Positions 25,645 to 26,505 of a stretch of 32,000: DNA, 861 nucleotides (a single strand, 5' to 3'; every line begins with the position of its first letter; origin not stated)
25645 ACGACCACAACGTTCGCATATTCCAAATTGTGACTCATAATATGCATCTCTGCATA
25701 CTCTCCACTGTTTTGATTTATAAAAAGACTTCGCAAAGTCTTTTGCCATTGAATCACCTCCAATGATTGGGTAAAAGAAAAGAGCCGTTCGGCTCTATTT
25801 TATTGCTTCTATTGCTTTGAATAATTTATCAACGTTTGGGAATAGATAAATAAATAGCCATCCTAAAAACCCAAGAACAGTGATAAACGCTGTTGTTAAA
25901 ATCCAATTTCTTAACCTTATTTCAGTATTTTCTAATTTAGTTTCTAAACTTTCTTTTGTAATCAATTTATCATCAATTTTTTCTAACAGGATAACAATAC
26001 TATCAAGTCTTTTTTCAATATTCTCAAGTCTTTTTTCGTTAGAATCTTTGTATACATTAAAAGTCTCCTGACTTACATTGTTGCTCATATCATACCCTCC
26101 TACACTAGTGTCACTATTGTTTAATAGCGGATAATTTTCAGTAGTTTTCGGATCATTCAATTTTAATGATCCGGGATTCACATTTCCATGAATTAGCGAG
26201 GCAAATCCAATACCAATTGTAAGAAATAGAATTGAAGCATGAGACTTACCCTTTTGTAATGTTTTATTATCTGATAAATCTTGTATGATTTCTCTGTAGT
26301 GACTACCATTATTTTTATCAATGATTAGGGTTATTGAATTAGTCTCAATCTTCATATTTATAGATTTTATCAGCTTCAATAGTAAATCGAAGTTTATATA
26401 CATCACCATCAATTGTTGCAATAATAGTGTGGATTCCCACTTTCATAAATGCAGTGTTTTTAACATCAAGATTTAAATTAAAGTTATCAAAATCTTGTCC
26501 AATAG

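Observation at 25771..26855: Insulated two-gene cassette (beta-rich 136-aa protein plus two-TM coiled-coil membrane protein) between the late activator and the HNH/packaging genes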

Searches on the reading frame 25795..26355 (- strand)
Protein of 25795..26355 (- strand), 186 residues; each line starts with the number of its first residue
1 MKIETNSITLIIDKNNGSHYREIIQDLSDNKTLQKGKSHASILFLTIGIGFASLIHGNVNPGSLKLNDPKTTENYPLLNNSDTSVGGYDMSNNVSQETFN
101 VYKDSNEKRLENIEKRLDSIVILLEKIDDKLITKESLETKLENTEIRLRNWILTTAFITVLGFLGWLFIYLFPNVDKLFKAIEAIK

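Call 5: search_protein_families(library=pfam, proteins=[window:25795-26355:-], max_evalue=1)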
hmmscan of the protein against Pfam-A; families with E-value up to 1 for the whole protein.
window:25795-26355:- (186 aa): 3 families
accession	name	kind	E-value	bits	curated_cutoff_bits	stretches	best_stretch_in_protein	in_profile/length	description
PF01519.22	DUF16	-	0.00069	20.5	40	1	93-136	19-62/104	Protein of unknown function DUF16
PF13314.11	DUF4083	-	0.096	13.1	25.4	1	106-126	36-56/57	Domain of unknown function (DUF4083)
PF25693.1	Phage_Y01A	-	0.12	13.4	27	1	103-158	28-87/92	Bacteriophage T4-like Y01A protein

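Call 6: search_protein_families(library=phrogs, proteins=[window:25795-26355:-], max_evalue=1)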
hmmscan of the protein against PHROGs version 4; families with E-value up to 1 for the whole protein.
window:25795-26355:- (186 aa): 5 families
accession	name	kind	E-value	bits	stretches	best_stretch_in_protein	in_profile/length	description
phrog_29751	-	unknown function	0.00027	22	1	73-159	43-128/160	-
phrog_7090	-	unknown function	0.003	19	1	79-165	36-120/127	-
phrog_6324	-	unknown function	0.04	15.3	1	107-161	32-88/94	-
phrog_689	-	lysis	0.13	13.5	1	108-171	16-84/91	holin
phrog_1193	-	other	0.15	13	1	107-164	26-66/76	hemolysin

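Call 8: search_protein_families(library=padloc, proteins=[window:25795-26355:-], max_evalue=1)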
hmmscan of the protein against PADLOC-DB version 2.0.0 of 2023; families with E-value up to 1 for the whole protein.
window:25795-26355:- (186 aa): 0 families

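Call 9: search_protein_families(library=ncbifam, proteins=[window:25795-26355:-], max_evalue=1)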
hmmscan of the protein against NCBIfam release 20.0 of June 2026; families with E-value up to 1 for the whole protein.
window:25795-26355:- (186 aa): 1 family
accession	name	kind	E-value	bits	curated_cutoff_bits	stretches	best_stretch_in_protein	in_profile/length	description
TIGR00933.1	2a38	subfamily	0.077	12.1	331.15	1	120-182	67-133/391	TrkH family potassium uptake protein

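Call 11: search_dna_similar(query=window:25795-26355:-, collection=phages, mode=protein, max_rows=30, max_evalue=0.01)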
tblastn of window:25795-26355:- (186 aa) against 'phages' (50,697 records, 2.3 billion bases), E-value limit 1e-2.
No match.

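Call 13: find_homologous_proteins(query=window:25795-26355:-)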
Query window:25795-26355:- (186 aa): 1 proteins with E <= 0.001 among 127 candidates.
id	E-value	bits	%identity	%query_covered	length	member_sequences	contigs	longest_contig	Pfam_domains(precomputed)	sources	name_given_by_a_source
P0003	2.4e-114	397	100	100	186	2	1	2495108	-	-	-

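Call 52: predict_structure(protein=window:25798-26355:-)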
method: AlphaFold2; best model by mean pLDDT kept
length: 186 residues; sequences in the alignment: 1
mean_pLDDT: 58.2   pTM: 0.22
mean pLDDT of the five models: 58.2, 53.9, 48.2, 47.5, 42.4
residues with pLDDT >= 90: 1; 70-90: 60; 50-70: 42; < 50: 83
segments of 3 or more residues with pLDDT < 50: 1-14, 16-22, 30-44, 50-93
pLDDT, mean of each block of 10 residues (from residue 1): 37 46 49 41 49 44 40 37 37 58 83 87 72 64 76 80 80 65 64
secondary structure, 60 per line:
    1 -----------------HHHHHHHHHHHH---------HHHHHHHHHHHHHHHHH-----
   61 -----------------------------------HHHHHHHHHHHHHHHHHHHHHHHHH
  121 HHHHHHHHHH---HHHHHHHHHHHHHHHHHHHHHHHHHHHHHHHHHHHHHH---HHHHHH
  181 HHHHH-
elements in order: H18-29 H39-55 H96-130 H134-171 H175-185

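Call 73: search_protein_families(library=pfam, alignment_id=A6, max_evalue=10)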
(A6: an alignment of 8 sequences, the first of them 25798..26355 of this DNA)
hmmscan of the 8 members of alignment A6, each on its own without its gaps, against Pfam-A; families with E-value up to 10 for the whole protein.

A. member 1, window:25798-26355:- (186 aa): 3 families
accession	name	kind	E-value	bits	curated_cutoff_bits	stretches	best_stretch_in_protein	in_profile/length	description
PF01519.22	DUF16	-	0.00069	20.5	40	1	93-136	19-62/104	Protein of unknown function DUF16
PF13314.11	DUF4083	-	0.096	13.1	25.4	1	106-126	36-56/57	Domain of unknown function (DUF4083)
PF25693.1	Phage_Y01A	-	0.12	13.4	27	1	103-158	28-87/92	Bacteriophage T4-like Y01A protein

B. families by the number of members that match (of 8 scanned): 50 families (the first 25 are shown)
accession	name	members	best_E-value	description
PF01519.22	DUF16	4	0.00069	Protein of unknown function DUF16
PF07889.17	DUF1664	3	0.01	Protein of unknown function (DUF1664)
PF08702.15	Fib_alpha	2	2.1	Fibrinogen alpha/beta chain family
PF15175.11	SPATA24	1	0.00032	Spermatogenesis-associated protein 24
PF07160.18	SKA1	1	0.00078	Spindle and kinetochore-associated protein 1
PF10779.14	XhlA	1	0.0011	Haemolysin XhlA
PF05667.16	CCDC22_CC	1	0.0019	CCDC22 protein coiled-coil region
PF20667.3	Sec10_N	1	0.0028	Exocyst complex component Sec10, N-terminal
PF10241.14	KxDL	1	0.0029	Uncharacterized conserved protein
PF19962.4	EAD9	1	0.0069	Effector-associated domain 9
PF09325.15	Vps5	1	0.011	Vps5 C terminal like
PF14130.12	Cap4_nuclease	1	0.012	Cap4, dsDNA endonuclease domain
PF00861.27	Ribosomal_L18p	1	0.013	Ribosomal L18 of archaea, bacteria, mitoch. and chloroplast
PF02163.28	Peptidase_M50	1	0.016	Peptidase family M50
PF18599.6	LCIB_C_CA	1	0.017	Limiting CO2-inducible proteins B/C beta carbonyic anhydrases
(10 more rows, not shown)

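Call 88: search_protein_families(library=padloc, alignment_id=A9, max_evalue=1)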
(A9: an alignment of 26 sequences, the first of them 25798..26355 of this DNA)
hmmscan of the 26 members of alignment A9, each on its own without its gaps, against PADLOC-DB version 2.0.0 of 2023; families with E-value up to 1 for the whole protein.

A. member 1, window:25798-26355:- (186 aa): 0 families

B. families by the number of members that match (of 26 scanned): 24 families
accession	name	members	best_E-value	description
PDLC03976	PD-Lambda-1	2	4.3e-05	-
PDLC02775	SspC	1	2e-05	SspC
PDLC02667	DndD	1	7.2e-05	DndD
PDLC01177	CorA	1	0.00055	CorA-like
PDLC02727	PbeC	1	0.00057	PbeC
PDLC03831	BovA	1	0.00063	-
PDLC02756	PbeC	1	0.0012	PbeC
PDLC02753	PbeC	1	0.0018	PbeC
PDLC02066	Cas1b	1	0.0025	-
PDLC02751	PbeC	1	0.003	PbeC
PDLC03841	LeoBC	1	0.003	-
PDLC03863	LmuB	1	0.0037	-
PDLC04898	PDC-S06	1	0.0039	-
PDLC02779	SspC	1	0.0043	SspC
PDLC00259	LmuB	1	0.005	AAA ATPase domain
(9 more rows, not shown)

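Call 89: search_protein_families(library=phrogs, alignment_id=A9, max_evalue=0.01)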
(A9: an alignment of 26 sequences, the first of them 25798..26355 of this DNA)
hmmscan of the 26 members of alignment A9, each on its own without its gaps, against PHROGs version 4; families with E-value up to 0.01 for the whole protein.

A. member 1, window:25798-26355:- (186 aa): 2 families
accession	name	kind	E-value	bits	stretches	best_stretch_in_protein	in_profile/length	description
phrog_29751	-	unknown function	0.00027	22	1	73-159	43-128/160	-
phrog_7090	-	unknown function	0.003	19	1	79-165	36-120/127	-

B. families by the number of members that match (of 26 scanned): 28 families (the first 25 are shown)
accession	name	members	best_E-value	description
phrog_5881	-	13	6.3e-35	-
phrog_7090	-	6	3e-09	-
phrog_1193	-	4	1.9e-05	hemolysin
phrog_937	-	2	7.4e-07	hemolysin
phrog_5893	-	2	2.9e-06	-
phrog_3556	-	2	4.8e-05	-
phrog_15851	-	2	0.00062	-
phrog_31790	-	1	2.1e-131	-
phrog_29751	-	1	0.00027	-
phrog_1210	-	1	0.00027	PblB-type receptor binding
phrog_13740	-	1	0.0003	-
phrog_1124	-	1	0.00063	transcriptional regulator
phrog_1835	-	1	0.0007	HTH DNA binding protein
phrog_4780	-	1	0.00075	-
phrog_6324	-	1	0.00095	-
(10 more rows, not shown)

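Call 112: fold_search(model_id=the predicted structure, library=viral)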
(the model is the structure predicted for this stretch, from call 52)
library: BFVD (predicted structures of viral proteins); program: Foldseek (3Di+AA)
matches with E <= 10: 34; with E <= 0.001: 0
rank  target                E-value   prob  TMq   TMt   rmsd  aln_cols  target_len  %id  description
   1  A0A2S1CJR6            3.9e-01  0.16  0.25  0.13  20.9       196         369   17  Middle T antigen [Tupaia glis polyomavirus 1]
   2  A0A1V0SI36            1.2e+00  0.04  0.13  0.08  23.7       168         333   18  Uncharacterized protein [Klosneuvirus KNV1]
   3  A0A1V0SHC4            1.7e+00  0.06  0.18  0.18  19.2       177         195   14  Transmembrane protein [Hokovirus HKV1]
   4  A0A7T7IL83            2.1e+00  0.04  0.14  0.05  17.4       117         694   16  (no name in the UniProt tables at hand)
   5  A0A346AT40            2.2e+00  0.06  0.22  0.18  25.2       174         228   14  (no name in the UniProt tables at hand)
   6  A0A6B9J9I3            2.2e+00  0.02  0.12  0.04  35.0       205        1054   13  RIIA protein [Vibrio phage vB_VchM_Kuja]
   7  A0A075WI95            2.4e+00  0.03  0.15  0.18  23.7       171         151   15  Protein U45.7 [Elephant endotheliotropic herpesvirus 1B]
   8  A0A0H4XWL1            3.2e+00  0.03  0.19  0.14  25.7       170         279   20  Uncharacterized protein [Salmon gill poxvirus]
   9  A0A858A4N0            3.5e+00  0.03  0.16  0.11  25.1       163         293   10  MC152.1R [Molluscum contagiosum virus]
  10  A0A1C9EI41            3.5e+00  0.02  0.16  0.10  30.6       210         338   17  Uncharacterized protein [Rhodococcus phage ChewyVIII]
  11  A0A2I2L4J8            3.7e+00  0.05  0.21  0.11  26.9       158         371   11  Uncharacterized protein [Orpheovirus IHUMI-LCC2]
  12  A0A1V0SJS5            3.7e+00  0.03  0.17  0.14  21.4       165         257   13  Uncharacterized protein [Klosneuvirus KNV1]
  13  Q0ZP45                3.7e+00  0.02  0.12  0.09  21.1       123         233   20  Uncharacterized protein [Neodiprion abietis nucleopolyhedrovirus]
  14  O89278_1              4.0e+00  0.03  0.17  0.06  31.9       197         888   14  Nonstructural protein [Himetobi P virus]
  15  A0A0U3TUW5            4.3e+00  0.03  0.15  0.07  27.1       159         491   11  (no name in the UniProt tables at hand)
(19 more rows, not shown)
